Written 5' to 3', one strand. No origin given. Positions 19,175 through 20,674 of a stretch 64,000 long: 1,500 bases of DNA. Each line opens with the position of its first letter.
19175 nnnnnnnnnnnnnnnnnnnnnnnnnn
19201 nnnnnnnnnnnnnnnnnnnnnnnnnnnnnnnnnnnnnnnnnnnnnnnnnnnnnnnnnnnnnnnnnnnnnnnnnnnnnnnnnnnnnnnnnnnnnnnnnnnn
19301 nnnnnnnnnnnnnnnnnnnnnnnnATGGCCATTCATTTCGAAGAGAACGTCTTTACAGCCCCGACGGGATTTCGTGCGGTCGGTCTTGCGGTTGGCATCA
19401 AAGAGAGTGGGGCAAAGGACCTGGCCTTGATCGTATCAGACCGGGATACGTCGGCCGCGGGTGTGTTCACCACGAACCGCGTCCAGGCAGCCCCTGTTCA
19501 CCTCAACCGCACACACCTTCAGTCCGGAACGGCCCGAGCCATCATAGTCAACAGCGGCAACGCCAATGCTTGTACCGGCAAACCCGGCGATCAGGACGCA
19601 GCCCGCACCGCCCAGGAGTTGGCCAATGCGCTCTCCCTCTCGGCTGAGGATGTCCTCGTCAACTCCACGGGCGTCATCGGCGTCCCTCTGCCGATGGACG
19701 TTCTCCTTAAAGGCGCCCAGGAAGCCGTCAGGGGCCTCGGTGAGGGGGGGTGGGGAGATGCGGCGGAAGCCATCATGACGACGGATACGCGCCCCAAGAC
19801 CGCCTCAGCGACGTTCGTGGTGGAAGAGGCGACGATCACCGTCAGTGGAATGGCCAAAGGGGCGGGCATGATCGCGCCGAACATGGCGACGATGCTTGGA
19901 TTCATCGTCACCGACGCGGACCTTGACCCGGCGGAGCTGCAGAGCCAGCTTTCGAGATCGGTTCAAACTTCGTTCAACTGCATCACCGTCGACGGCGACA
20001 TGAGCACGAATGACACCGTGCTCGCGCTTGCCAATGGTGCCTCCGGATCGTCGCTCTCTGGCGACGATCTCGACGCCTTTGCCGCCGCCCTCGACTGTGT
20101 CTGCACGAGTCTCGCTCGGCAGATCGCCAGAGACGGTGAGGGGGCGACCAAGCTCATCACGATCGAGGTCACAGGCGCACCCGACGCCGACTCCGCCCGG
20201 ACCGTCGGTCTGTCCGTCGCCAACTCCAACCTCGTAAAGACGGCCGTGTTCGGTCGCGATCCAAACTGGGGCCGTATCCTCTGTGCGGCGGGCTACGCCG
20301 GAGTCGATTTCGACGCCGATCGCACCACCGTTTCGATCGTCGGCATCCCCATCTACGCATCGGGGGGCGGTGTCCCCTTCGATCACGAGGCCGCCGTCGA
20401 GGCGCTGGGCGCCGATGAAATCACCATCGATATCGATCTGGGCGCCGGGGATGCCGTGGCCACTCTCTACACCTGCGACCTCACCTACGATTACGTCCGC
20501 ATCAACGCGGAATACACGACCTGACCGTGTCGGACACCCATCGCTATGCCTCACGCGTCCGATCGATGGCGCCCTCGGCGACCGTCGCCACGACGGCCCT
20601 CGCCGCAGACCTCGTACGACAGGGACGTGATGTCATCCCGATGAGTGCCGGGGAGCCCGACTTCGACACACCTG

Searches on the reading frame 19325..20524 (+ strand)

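Call 54: search_protein_families(library=ncbifam, proteins=[window:19325-20524:+], max_evalue=1e-10)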
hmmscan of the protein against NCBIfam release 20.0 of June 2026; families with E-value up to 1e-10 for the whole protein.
window:19325-20524:+ (399 aa): 2 families
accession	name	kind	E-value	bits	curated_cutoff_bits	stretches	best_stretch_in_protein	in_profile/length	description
NF003802.0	PRK05388.1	equivalog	2.1e-157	523.8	351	1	9-399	6-400/400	bifunctional glutamate N-acetyltransferase/amino-acid acetyltransferase ArgJ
TIGR00120.1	ArgJ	equivalog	4.8e-144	480.1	298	1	10-399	5-405/405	bifunctional ornithine acetyltransferase/N-acetylglutamate synthase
